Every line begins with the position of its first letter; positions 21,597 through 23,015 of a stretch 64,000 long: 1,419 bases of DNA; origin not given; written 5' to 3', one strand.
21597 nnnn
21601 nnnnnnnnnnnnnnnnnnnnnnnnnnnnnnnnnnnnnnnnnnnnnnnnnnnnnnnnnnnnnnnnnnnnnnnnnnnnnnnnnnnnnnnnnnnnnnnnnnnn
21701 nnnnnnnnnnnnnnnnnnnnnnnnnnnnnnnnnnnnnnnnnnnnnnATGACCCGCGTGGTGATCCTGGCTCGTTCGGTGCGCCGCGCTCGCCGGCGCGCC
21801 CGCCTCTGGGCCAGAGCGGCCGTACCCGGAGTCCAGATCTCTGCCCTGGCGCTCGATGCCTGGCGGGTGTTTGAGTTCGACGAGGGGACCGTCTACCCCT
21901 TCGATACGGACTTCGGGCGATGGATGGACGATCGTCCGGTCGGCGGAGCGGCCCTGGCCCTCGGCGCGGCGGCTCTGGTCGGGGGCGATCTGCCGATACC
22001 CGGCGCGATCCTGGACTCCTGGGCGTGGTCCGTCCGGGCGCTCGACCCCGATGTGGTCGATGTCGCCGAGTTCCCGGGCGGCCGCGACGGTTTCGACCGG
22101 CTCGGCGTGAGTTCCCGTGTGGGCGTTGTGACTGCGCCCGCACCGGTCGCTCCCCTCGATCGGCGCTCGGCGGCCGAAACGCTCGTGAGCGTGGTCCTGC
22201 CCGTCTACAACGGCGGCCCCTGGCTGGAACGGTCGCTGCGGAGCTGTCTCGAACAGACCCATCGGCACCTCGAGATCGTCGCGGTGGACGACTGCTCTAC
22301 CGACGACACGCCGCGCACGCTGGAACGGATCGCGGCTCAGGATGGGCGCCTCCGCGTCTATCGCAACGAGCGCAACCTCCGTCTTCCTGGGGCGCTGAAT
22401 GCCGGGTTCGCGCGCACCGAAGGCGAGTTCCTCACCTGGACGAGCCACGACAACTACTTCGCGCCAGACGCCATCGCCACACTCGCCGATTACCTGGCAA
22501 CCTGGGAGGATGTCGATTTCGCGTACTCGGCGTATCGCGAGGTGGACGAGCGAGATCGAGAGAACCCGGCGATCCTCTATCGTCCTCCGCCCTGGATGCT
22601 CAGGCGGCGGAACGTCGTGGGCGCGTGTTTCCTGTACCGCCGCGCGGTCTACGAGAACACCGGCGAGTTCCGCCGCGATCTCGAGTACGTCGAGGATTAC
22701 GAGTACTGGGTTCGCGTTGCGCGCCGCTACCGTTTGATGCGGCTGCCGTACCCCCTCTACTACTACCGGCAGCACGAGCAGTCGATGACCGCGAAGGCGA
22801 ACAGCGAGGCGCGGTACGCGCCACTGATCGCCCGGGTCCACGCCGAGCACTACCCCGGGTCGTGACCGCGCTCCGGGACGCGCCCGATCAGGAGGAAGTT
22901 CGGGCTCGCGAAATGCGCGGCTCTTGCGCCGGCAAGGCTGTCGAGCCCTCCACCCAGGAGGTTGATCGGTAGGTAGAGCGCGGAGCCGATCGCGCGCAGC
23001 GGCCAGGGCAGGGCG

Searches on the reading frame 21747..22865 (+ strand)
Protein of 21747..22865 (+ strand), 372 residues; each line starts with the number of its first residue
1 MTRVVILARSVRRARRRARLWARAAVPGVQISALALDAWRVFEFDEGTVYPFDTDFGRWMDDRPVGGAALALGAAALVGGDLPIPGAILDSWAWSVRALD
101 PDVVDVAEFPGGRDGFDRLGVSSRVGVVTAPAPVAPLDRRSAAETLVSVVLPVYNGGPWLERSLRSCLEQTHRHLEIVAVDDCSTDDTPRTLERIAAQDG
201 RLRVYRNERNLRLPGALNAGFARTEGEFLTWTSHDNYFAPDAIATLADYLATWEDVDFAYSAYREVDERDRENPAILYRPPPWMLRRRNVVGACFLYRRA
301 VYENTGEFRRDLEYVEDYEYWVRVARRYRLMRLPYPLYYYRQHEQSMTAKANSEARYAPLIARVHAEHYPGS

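Call 44: search_protein_families(library=pfam, proteins=[window:21747-22865:+], max_evalue=0.00001)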
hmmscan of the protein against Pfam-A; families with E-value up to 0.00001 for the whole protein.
window:21747-22865:+ (372 aa): 3 families
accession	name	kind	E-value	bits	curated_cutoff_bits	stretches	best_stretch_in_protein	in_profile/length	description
PF00535.33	Glycos_transf_2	-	7.5e-31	107.8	23.3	1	148-303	1-165/168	Glycosyl transferase family 2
PF13641.12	Glyco_tranf_2_3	-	1.8e-10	41.7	27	1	147-331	3-201/230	Glycosyltransferase like family 2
PF10111.15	Glyco_tranf_2_2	-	1.1e-09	38.6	27.3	1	148-248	1-104/276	Glycosyltransferase like family 2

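Call 72: search_protein_families(library=ncbifam, proteins=[window:21747-22865:+], max_evalue=0.1)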
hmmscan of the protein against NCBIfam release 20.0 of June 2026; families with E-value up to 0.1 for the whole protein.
window:21747-22865:+ (372 aa): 23 families
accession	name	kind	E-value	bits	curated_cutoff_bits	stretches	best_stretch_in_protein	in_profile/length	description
NF047683.1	TeichurnBiosyTuaG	equivalog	1.2e-18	67.7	400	1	144-269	5-129/252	teichuronic acid biosynthesis protein TuaG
NF053739.1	GlytfEpsEBac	equivalog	2e-17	63.1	450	1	147-348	3-210/265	glycosyltransferase EpsE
NF007482.0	PRK10073.1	equivalog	3e-14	52.8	423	1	144-261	5-120/334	glycosyltransferase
TIGR03937.1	PgaC_IcaA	equivalog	9.9e-13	47.8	422.3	1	143-248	43-148/407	poly-beta-1,6-N-acetyl-D-glucosamine synthase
TIGR03965.1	mycofact_glyco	equivalog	7.8e-12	44.8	280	1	144-239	73-168/467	mycofactocin biosynthesis glycosyltransferase MftF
NF050050.1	ProtGlycPglI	equivalog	1.2e-11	44.5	500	1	146-248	3-106/306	GalNAc(5)-diNAcBac-PP-undecaprenol beta-1,3-glucosyltransferase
TIGR04283.1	glyco_like_mftF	equivalog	6.4e-11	42.3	182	1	147-337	1-182/221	TIGR04283 family arsenosugar biosynthesis glycosyltransferase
TIGR04017.1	WcaA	equivalog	3.2e-10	40.1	495.75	1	143-328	3-192/279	colanic acid biosynthesis glycosyltransferase WcaA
NF007453.0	PRK10018.1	equivalog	3.6e-10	40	382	1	143-328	4-193/280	colanic acid biosynthesis glycosyltransferase WcaA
NF041875.1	EPS_EpsD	equivalog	7.7e-10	38.7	370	1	147-245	1-99/325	exopolysaccharide biosynthesis glycosyltransferase EpsD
NF045692.1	OglycostaseCruG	equivalog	6e-08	32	600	1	133-225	29-125/386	2'-O-glycosyltransferase CruG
NF038299.1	EPS_HpsN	equivalog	1.1e-07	31.2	425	1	146-252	2-108/317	hormogonium polysaccharide biosynthesis glycosyltransferase HpsN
NF047588.1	GlcsyltransPgfSStrep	equivalog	6e-07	29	500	1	147-247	3-107/308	glycosyltransferase PgfS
NF007986.1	PRK10714.1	equivalog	8.2e-07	28.3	529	1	147-250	8-115/316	undecaprenyl-phosphate 4-deoxy-4-formamido-L-arabinose transferase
TIGR03469.1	HpnB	hypoth_equivalog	0.00034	19.7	379.25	1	146-204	45-107/386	hopene-associated glycosyltransferase HpnB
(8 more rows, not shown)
